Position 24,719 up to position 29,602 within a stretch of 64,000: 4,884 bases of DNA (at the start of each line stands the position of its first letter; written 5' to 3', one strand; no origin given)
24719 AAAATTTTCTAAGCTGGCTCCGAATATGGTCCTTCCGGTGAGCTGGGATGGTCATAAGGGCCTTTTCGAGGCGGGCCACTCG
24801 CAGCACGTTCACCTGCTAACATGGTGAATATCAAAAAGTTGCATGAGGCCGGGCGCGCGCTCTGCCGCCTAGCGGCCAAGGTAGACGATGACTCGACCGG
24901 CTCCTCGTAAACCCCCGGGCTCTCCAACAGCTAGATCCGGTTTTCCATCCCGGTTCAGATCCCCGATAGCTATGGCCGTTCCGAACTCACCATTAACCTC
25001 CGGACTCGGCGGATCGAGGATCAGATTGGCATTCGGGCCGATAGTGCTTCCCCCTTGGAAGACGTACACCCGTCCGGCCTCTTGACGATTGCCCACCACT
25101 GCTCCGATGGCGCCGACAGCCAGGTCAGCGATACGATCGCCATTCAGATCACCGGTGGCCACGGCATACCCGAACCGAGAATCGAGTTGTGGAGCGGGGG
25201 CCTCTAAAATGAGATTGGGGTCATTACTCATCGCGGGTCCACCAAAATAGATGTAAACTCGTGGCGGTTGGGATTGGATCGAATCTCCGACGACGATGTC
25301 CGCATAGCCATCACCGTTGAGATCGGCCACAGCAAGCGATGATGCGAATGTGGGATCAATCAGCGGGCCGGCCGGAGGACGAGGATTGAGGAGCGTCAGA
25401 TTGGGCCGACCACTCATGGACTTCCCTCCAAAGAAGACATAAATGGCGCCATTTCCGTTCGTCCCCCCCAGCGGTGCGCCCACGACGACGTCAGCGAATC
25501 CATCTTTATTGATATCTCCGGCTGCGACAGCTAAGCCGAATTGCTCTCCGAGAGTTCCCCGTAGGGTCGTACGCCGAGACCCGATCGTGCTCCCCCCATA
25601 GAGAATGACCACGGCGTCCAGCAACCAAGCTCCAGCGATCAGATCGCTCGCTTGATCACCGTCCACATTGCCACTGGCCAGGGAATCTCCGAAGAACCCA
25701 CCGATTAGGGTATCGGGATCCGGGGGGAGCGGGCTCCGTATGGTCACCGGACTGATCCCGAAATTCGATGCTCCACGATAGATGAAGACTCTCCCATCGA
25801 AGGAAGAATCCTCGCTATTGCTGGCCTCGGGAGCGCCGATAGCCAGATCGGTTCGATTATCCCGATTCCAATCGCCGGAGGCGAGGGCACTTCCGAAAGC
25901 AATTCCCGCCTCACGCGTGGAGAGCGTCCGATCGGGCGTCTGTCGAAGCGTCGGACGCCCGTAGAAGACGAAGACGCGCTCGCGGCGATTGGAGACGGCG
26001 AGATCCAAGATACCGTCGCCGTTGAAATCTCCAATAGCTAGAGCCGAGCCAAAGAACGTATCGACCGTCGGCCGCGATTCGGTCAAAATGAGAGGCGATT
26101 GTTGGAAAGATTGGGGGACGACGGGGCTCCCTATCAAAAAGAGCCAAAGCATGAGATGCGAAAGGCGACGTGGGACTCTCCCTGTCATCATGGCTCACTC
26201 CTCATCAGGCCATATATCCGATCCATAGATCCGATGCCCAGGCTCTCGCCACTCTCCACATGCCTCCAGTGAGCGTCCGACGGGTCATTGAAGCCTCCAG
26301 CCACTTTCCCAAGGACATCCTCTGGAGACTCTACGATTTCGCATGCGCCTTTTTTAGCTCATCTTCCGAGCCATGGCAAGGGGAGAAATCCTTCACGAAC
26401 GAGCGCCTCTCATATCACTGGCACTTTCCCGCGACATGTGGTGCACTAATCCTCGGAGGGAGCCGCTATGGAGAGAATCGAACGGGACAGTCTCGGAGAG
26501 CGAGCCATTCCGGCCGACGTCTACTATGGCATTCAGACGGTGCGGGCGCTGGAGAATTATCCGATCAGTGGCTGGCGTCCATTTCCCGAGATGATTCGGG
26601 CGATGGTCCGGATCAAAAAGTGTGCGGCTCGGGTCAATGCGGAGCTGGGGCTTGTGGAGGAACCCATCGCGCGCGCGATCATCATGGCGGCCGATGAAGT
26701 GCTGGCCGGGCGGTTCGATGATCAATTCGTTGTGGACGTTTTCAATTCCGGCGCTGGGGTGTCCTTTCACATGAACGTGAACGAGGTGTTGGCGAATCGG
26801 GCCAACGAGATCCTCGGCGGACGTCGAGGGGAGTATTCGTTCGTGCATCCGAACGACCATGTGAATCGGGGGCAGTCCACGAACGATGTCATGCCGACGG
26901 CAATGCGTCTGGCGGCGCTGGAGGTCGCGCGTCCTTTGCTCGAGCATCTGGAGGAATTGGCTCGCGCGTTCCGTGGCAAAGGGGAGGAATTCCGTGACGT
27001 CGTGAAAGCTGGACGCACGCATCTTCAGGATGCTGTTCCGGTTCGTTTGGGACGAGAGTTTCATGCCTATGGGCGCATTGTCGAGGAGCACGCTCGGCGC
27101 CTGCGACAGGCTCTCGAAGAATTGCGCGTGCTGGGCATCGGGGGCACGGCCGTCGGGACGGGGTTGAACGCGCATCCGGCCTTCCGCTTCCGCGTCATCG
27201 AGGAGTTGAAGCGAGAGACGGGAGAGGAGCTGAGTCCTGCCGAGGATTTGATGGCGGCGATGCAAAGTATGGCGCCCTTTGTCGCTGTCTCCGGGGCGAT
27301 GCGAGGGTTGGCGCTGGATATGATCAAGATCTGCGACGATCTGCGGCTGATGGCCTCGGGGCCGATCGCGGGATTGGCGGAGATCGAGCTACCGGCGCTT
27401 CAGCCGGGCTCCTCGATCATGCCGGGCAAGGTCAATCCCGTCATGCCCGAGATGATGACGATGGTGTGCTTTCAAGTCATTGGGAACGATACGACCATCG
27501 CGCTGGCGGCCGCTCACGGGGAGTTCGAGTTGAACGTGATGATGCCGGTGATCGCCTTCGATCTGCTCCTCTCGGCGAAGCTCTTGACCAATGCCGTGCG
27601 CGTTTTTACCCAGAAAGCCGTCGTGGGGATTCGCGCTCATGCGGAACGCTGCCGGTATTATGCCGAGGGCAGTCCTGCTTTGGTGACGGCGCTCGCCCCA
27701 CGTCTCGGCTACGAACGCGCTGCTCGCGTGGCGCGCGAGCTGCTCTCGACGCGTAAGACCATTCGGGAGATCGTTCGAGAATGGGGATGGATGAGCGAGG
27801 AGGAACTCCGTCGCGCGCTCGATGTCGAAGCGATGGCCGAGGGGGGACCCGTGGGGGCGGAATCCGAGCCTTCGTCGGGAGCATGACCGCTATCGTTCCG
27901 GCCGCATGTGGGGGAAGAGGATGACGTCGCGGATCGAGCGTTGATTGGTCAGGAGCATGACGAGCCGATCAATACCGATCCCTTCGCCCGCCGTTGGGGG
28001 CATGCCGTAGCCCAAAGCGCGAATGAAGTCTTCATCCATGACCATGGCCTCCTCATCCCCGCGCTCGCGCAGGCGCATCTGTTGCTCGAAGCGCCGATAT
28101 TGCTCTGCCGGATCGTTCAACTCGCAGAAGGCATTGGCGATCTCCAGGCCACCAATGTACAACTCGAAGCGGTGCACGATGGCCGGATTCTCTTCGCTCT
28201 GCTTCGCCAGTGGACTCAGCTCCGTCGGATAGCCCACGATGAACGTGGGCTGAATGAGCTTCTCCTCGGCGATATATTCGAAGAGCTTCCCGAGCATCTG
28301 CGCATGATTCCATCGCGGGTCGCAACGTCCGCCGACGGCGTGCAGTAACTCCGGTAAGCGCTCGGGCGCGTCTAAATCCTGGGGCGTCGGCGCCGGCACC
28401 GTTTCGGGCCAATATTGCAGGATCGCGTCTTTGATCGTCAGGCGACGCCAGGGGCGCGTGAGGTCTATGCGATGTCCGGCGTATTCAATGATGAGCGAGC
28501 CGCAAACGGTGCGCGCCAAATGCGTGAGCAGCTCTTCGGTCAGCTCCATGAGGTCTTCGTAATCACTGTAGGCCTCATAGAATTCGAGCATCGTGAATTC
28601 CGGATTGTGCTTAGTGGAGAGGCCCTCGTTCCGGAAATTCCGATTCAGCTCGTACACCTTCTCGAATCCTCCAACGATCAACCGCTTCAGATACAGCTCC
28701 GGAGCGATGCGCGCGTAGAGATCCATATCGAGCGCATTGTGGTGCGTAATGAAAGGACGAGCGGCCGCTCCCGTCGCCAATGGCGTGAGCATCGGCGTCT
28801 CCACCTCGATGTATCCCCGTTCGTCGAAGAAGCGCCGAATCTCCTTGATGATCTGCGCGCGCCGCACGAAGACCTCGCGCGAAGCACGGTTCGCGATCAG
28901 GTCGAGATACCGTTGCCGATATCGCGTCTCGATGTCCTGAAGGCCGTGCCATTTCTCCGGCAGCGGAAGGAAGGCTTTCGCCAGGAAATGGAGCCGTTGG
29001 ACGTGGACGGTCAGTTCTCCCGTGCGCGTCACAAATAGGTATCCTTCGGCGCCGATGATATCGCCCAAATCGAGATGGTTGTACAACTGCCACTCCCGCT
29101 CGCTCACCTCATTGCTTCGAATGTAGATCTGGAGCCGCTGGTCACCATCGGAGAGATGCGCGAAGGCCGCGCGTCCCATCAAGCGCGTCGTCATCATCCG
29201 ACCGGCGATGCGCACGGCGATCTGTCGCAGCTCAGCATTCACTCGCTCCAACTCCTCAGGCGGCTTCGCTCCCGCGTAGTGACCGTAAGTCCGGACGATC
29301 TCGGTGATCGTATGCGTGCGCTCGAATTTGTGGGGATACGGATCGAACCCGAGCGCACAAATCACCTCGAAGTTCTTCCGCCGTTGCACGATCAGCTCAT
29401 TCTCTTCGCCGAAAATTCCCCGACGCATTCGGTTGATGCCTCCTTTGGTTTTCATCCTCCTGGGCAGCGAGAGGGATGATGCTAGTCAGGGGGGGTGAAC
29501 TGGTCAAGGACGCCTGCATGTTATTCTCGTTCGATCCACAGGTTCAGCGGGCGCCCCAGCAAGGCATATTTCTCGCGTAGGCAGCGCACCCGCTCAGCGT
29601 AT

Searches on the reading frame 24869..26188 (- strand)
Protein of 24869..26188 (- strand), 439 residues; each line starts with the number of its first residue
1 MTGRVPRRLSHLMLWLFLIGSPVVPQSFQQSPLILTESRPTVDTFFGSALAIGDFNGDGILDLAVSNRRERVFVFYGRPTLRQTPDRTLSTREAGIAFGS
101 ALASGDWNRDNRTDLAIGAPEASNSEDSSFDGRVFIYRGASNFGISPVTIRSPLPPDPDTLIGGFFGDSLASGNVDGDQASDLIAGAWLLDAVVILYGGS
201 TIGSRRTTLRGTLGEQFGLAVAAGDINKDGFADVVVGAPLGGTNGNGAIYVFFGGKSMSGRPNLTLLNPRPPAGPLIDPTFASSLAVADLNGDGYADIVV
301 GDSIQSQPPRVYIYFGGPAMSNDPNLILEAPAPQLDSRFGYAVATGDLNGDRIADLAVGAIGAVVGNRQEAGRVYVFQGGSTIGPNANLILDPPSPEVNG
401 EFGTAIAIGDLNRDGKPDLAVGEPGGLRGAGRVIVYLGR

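Call 90: search_protein_families(library=pfam, proteins=[window:24869-26188:-], max_evalue=0.00001)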
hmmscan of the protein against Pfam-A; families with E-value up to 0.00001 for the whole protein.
window:24869-26188:- (439 aa): 2 families
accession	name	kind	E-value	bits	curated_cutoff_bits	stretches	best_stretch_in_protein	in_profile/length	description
PF01839.29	FG-GAP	-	6.5e-57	189.1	22.1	6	217-252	1-37/37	FG-GAP repeat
PF13517.12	FG-GAP_3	-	1.9e-28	99.3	26.9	2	54-116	1-60/61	FG-GAP-like repeat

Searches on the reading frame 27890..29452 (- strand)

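Call 90: search_protein_families(library=pfam, proteins=[window:27890-29452:-], max_evalue=0.00001)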
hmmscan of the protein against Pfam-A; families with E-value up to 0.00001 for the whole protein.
window:27890-29452:- (520 aa): 2 families
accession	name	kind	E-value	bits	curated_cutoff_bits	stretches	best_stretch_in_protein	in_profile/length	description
PF00152.25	tRNA-synt_2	-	3.4e-93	312.5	25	1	174-516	2-307/308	tRNA synthetases class II (D, K and N)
PF01336.31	tRNA_anti-codon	-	1.9e-12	47.4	27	1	80-155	1-73/75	OB-fold nucleic acid binding domain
